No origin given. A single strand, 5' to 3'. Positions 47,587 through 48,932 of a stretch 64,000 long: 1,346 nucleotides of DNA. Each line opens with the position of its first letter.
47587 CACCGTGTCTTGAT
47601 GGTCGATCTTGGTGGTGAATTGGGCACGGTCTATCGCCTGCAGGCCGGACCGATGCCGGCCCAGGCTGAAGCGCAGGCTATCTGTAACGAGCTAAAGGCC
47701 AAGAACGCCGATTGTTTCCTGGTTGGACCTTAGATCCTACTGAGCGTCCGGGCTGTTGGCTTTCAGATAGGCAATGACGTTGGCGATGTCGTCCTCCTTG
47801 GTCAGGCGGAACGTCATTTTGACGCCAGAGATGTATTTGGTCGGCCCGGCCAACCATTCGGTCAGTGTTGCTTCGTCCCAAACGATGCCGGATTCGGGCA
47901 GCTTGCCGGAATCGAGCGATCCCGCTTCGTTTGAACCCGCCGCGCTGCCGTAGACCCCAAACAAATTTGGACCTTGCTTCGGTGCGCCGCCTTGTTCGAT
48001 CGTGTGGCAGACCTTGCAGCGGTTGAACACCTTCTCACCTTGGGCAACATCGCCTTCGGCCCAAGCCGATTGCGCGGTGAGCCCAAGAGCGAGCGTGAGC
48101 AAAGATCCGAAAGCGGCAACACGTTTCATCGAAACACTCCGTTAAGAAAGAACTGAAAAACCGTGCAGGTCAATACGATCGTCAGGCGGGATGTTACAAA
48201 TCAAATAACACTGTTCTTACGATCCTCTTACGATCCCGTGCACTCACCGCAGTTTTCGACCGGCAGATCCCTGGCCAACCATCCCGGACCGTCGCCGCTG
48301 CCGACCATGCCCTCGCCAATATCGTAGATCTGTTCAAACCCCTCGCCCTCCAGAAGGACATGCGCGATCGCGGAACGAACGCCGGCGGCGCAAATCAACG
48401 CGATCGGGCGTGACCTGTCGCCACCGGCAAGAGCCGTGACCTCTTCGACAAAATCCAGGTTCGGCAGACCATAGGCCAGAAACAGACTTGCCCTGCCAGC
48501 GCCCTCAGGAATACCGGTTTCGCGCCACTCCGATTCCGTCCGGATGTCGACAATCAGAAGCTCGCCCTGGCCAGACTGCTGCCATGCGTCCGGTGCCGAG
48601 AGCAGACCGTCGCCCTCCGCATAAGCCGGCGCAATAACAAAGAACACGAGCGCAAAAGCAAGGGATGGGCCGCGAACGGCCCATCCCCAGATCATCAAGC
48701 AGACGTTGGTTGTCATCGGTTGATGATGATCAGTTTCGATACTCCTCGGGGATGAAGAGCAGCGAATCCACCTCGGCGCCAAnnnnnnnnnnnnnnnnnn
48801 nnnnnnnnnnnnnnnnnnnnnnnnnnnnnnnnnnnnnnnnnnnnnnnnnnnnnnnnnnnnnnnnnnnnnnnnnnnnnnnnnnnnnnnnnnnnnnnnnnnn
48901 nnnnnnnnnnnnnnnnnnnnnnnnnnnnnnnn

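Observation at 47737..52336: Candidate new periplasmic system: ~170-Cys periodic (C-x-x)n array fused to a cytochrome P460-like heme domain, with rhodanese, cytochrome c2 and an FGE-family enzyme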

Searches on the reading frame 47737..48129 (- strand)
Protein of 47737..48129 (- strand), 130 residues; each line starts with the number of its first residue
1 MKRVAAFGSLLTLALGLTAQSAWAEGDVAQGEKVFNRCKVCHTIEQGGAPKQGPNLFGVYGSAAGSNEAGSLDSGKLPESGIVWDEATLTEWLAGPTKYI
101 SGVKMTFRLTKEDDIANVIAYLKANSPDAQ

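Call 3: search_protein_families(library=pfam, proteins=[window:47737-48129:-], max_evalue=0.01)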
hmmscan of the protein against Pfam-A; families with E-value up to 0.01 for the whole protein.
window:47737-48129:- (130 aa): 1 family
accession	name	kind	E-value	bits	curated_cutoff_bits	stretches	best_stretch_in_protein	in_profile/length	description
PF00034.26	Cytochrom_C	-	1e-09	40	21.3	1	28-124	1-88/90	Cytochrome c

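Call 6: search_protein_families(library=ncbifam, proteins=[window:47737-48129:-], max_evalue=0.01)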
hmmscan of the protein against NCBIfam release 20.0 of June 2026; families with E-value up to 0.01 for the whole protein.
window:47737-48129:- (130 aa): 3 families
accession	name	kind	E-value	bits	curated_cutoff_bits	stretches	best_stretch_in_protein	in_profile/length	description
NF043008.1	Cyt550_Brdyrhiz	equivalog_domain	9.7e-20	71.1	240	1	6-124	5-123/131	cytochrome c-550 CycA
TIGR02603.1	CxxCH_TIGR02603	domain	5.2e-07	29.7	68.15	1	26-60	1-35/134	putative heme-binding domain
NF050122.1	bc1_QcrC_actin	exception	2e-05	24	200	1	20-65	33-77/253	cytochrome bc1 complex diheme cytochrome c subunit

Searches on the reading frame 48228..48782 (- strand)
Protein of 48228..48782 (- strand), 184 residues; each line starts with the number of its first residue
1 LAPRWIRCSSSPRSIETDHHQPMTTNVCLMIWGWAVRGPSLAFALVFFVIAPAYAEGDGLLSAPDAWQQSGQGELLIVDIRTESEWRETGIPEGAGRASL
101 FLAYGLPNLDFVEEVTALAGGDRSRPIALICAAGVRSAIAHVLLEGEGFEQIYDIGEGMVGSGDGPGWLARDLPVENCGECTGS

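Call 3: search_protein_families(library=pfam, proteins=[window:48228-48782:-], max_evalue=0.01)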
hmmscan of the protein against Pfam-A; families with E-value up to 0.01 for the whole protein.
window:48228-48782:- (184 aa): 1 family
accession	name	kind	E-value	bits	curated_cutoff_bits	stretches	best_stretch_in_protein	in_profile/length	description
PF00581.25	Rhodanese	-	8e-08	33.1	22.2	1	63-160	2-97/102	Rhodanese-like domain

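Call 6: search_protein_families(library=ncbifam, proteins=[window:48228-48782:-], max_evalue=0.01)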
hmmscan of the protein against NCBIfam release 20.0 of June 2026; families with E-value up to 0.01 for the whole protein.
window:48228-48782:- (184 aa): 4 families
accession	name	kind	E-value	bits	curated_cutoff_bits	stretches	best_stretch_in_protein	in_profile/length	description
NF006444.0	PRK08762.1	equivalog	1.2e-05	24.2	449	1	66-159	22-104/387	molybdopterin-synthase adenylyltransferase MoeB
NF045694.1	seleno_TsoB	exception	0.0014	16.8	805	1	67-177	52-158/572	rhodanese/DsbD fusion-like selenoprotein TsoB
NF005902.0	PRK07878.1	equivalog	0.0015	17.5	647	1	69-161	299-380/392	adenylyltransferase/sulfurtransferase MoeZ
NF001133.1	PRK00142.1-1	equivalog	0.0016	18.1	170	1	64-160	110-201/229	oxygen-dependent tRNA uridine(34) hydroxylase TrhO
